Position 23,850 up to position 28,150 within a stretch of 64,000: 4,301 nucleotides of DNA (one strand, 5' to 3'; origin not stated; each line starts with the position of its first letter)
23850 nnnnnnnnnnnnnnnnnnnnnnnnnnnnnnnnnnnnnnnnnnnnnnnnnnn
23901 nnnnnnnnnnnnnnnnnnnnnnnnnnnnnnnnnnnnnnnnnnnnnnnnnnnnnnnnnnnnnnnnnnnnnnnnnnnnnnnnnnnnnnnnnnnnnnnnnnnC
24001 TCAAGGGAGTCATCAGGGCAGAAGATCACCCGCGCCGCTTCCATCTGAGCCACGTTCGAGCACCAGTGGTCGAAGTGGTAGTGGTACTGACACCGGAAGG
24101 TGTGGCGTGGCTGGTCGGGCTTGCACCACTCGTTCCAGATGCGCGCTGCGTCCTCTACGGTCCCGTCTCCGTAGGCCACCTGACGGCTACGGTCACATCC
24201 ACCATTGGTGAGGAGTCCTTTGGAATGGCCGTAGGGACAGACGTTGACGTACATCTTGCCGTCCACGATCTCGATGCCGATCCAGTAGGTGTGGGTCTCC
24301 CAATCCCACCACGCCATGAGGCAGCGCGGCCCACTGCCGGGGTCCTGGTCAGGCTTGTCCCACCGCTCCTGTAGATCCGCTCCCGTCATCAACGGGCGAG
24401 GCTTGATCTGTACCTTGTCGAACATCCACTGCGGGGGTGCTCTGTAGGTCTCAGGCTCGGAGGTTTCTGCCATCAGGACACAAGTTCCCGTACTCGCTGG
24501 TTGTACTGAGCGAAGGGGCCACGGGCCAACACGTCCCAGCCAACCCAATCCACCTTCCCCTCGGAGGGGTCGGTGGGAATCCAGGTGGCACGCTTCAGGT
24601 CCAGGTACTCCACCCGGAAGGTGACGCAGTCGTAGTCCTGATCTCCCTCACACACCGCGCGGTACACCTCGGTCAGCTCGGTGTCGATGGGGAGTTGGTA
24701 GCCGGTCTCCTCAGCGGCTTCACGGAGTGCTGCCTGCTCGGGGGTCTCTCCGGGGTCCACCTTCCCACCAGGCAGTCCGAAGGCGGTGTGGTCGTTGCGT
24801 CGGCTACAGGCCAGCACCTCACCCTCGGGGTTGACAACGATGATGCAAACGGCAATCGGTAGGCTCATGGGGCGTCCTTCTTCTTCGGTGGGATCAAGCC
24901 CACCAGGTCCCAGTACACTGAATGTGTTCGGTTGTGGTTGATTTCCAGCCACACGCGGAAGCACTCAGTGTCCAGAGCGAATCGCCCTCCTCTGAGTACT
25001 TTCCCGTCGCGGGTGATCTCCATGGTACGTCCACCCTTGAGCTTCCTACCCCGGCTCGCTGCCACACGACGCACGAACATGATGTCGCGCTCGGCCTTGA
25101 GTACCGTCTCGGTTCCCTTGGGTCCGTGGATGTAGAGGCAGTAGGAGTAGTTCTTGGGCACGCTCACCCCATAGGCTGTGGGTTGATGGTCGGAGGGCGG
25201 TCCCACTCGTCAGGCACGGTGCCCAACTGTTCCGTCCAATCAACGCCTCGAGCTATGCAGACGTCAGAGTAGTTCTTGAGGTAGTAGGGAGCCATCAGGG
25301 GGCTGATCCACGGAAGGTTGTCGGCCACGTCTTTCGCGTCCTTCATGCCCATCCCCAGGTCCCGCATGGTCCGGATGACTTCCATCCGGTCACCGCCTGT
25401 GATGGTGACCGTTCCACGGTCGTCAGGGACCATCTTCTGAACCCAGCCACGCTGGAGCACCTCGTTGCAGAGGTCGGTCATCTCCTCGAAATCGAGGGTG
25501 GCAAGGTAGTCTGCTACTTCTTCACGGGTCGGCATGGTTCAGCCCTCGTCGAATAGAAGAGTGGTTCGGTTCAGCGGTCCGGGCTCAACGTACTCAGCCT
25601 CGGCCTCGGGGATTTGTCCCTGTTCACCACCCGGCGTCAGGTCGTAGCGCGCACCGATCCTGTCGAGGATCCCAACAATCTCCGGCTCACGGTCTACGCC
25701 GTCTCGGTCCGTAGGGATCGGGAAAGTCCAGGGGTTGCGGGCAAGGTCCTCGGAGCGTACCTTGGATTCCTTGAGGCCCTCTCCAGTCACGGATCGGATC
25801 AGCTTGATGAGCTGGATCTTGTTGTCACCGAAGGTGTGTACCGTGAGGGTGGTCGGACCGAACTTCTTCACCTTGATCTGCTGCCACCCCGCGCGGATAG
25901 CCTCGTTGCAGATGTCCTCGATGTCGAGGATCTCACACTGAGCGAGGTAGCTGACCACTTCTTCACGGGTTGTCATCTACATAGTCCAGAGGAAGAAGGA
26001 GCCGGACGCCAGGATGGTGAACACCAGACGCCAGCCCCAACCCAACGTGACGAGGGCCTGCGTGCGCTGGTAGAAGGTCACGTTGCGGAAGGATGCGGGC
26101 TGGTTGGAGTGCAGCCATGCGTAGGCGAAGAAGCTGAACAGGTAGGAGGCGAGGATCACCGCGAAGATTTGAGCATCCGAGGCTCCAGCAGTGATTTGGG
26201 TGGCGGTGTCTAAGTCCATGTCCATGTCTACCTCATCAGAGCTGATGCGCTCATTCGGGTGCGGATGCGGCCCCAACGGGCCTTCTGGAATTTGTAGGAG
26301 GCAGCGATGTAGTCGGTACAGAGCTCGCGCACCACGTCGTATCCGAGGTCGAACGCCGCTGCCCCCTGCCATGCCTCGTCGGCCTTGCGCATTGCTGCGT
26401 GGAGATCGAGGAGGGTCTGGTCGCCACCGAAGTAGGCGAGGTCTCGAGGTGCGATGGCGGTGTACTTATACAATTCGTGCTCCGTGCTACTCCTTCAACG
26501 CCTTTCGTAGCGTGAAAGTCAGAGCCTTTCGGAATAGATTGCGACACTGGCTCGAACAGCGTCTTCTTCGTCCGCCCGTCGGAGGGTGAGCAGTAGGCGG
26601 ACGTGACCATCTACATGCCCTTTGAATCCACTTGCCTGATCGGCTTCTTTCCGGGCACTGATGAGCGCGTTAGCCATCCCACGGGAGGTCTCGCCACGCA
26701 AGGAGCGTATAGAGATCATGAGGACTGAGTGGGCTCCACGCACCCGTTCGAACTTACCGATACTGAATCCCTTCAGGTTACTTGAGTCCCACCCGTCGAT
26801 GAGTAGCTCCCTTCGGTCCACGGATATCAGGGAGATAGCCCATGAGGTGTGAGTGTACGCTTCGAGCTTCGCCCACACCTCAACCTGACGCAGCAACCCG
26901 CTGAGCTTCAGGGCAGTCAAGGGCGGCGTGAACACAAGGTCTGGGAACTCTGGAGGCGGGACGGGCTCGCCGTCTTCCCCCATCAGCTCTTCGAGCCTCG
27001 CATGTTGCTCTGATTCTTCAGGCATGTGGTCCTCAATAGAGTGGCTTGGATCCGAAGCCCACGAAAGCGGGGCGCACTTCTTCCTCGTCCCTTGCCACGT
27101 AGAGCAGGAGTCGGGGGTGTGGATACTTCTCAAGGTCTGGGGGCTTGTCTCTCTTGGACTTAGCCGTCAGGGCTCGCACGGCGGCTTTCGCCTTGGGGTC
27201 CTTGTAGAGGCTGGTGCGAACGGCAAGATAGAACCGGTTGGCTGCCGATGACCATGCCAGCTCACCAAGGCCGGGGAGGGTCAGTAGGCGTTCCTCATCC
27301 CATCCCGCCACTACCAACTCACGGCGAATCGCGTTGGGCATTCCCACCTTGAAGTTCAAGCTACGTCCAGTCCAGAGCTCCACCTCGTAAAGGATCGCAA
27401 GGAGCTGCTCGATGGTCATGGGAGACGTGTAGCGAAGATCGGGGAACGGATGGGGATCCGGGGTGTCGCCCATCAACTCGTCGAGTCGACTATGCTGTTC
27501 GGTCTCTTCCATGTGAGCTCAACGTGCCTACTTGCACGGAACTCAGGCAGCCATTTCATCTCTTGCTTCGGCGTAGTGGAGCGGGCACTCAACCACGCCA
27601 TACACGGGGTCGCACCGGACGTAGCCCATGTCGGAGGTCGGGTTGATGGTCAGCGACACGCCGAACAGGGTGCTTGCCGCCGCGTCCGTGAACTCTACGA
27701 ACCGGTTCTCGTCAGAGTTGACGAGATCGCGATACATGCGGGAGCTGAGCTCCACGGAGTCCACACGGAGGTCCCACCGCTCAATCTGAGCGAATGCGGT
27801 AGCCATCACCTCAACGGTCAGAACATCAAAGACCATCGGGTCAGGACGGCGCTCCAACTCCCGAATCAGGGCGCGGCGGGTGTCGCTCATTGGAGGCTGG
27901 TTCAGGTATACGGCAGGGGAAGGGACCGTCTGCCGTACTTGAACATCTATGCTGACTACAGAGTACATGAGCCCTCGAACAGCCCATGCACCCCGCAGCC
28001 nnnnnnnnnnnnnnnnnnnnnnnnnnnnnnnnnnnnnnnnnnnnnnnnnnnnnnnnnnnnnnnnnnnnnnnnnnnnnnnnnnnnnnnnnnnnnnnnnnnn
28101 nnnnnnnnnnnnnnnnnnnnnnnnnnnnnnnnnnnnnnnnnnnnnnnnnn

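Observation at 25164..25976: Tandem pair of ribosomal L7/L12 C-terminal-domain-like proteins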

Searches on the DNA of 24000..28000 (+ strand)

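Call 6: search_dna_similar(query=window:24000-28000:+, collection=phages, mode=near, max_rows=15)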
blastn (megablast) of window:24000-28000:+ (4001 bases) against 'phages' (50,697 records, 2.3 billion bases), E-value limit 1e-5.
No match.

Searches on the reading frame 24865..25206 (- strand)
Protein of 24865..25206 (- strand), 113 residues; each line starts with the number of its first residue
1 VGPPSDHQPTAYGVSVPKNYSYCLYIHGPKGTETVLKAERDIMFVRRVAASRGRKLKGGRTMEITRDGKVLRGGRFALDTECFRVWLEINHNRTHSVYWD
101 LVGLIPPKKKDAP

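Call 53: search_protein_families(library=phrogs, proteins=[window:24865-25206:-], max_evalue=0.001)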
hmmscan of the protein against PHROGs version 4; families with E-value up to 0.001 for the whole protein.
window:24865-25206:- (113 aa): 0 families

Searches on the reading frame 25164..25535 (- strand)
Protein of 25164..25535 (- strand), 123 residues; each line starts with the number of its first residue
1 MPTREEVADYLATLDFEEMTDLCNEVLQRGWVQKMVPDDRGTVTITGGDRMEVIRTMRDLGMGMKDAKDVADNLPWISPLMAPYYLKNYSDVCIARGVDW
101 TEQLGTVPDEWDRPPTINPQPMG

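Call 3: search_protein_families(library=pfam, proteins=[window:25164-25535:-], max_evalue=10)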
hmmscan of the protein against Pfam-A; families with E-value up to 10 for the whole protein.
window:25164-25535:- (123 aa): 3 families
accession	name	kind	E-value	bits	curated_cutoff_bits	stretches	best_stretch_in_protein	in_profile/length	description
PF00542.24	Ribosomal_L12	-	0.0014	19.4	25.9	1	46-75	8-38/67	Ribosomal protein L7/L12 C-terminal domain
PF25507.1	OB_POT1A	-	0.16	12.2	27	1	47-88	82-125/127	POT1A-like, OB fold domain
PF13411.12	MerR_1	-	0.27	11.8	21.6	1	49-73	44-68/69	MerR HTH family regulatory protein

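Call 4: search_protein_families(library=phrogs, proteins=[window:25164-25535:-], max_evalue=1)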
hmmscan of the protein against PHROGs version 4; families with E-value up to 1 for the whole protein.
window:25164-25535:- (123 aa): 2 families
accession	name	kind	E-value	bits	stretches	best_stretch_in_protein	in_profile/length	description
phrog_26927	-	unknown function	0.0029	18.5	1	41-73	5-38/94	-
phrog_8831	-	unknown function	0.13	13.9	0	93-112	18-37/65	-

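Call 9: search_dna_similar(query=window:25164-25535:-, collection=phages, mode=protein, max_evalue=0.001, max_rows=30)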
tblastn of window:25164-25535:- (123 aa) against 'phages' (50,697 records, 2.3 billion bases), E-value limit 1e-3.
No match.

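Call 15: find_homologous_proteins(query=window:25164-25535:-, max_evalue=0.01)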
Query window:25164-25535:- (123 aa): 1 proteins with E <= 0.01 among 9 candidates.
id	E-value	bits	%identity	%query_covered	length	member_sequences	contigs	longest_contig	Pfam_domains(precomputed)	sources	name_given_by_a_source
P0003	2.6e-79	282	100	100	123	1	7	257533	-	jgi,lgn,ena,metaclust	metaclust:\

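Call 42: predict_structure(alignment_id=A4)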
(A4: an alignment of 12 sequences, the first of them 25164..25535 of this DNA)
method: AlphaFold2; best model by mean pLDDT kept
length: 123 residues; sequences in the alignment: 12
mean_pLDDT: 66.6   pTM: 0.38
mean pLDDT of the five models: 66.6, 66.3, 66.1, 63.5, 63.4
residues with pLDDT >= 90: 15; 70-90: 41; 50-70: 37; < 50: 30
segments of 3 or more residues with pLDDT < 50: 32-47, 110-123
pLDDT, mean of each block of 10 residues (from residue 1): 91 91 78 42 48 79 85 61 64 68 56 42 47
secondary structure, 60 per line:
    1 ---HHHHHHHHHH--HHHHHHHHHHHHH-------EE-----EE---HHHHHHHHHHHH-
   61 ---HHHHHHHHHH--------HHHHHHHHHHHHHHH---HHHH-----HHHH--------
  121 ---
elements in order: H4-13 H16-28 H48-59 H64-73 H82-96 H100-103 H109-112

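Call 82: fold_search(model_id=the predicted structure, library=pdb)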
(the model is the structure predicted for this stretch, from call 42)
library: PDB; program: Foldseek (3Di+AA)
matches with E <= 10: 132; with E <= 0.001: 0
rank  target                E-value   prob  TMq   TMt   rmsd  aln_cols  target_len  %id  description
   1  9ggi_E                7.3e-01  0.51  0.23  0.07  10.5        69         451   16  Crystal structure of argininosuccinate lyase from Arabidopsis thaliana (AtASL) (released 2024-10-23)
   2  4wls_A                1.1e+00  0.16  0.24  0.26  13.3        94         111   13  Crystal structure of the metal-free (repressor) form of E. Coli CUER, a copper efflux regulator, bound to COPA promote (released 2015-09-02)
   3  9a53_A                1.4e+00  0.18  0.30  0.09  11.3        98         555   18  Integrative model of GLPD-ATPF by crosslinking MS and deep learning (released 2024-09-18)
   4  9ggj_B                1.5e+00  0.28  0.21  0.06  10.3        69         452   14  Crystal structure of argininosuccinate lyase from Arabidopsis thaliana (AtASL) in complex with biological substrate an (released 2024-10-23)
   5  1ctf                  1.8e+00  0.33  0.24  0.40   7.2        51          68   27  STRUCTURE OF THE C-TERMINAL DOMAIN OF THE RIBOSOMAL PROTEIN L7/L12 FROM ESCHERICHIA COLI AT 1.7 ANGSTROMS (released 1987-01-15)
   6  9ggi_C                1.8e+00  0.25  0.21  0.06   8.9        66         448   14  Crystal structure of argininosuccinate lyase from Arabidopsis thaliana (AtASL) (released 2024-10-23)
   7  4wlw_A                1.8e+00  0.18  0.22  0.21  11.9        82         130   12  CRYSTAL STRUCTURE OF THE AG(I) (ACTIVATOR) FORM OF E. COLI CUER, A COPPER EFFLUX REGULATOR, BOUND TO COPA PROMOTER DNA (released 2015-09-02)
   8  3koy_E                1.8e+00  0.16  0.30  0.33  15.6       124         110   12  Crystal Structure of ornithine 4,5 aminomutase in complex with ornithine (Aerobic) (released 2010-01-26)
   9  9ggi_B                1.9e+00  0.23  0.21  0.06  10.3        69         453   14  Crystal structure of argininosuccinate lyase from Arabidopsis thaliana (AtASL) (released 2024-10-23)
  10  9ggj_F                1.9e+00  0.23  0.21  0.06  10.3        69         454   14  Crystal structure of argininosuccinate lyase from Arabidopsis thaliana (AtASL) in complex with biological substrate an (released 2024-10-23)
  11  5cwg                  2.1e+00  0.13  0.25  0.18   6.1        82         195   15  Crystal structure of de novo designed helical repeat protein DHR10 (released 2015-12-16)
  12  1v9n                  2.2e+00  0.38  0.29  0.12   3.5        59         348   30  Structure of Malate Dehydrogenase from Pyrococcus horikoshii OT3 (released 2005-03-29)
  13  5cwc                  2.2e+00  0.13  0.23  0.17   6.4        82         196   15  Crystal structure of de novo designed helical repeat protein DHR5 (released 2015-12-16)
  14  6z1d_B                2.7e+00  0.23  0.30  0.16   5.5        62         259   16  Crystal structure of the AAA domain of Rubisco Activase from Nostoc sp. (strain PCC 7120), Gadolinium complex (released 2020-09-23)
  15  9ggj_H                2.7e+00  0.16  0.20  0.06  10.3        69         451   14  Crystal structure of argininosuccinate lyase from Arabidopsis thaliana (AtASL) in complex with biological substrate an (released 2024-10-23)
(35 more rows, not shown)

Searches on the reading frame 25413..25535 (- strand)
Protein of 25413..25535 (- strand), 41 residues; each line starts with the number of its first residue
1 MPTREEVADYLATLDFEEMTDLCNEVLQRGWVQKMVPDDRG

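Call 20: search_protein_families(library=pfam, proteins=[window:25413-25535:-], max_evalue=10)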
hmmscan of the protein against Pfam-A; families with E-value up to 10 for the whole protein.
seq(41 aa): 0 families
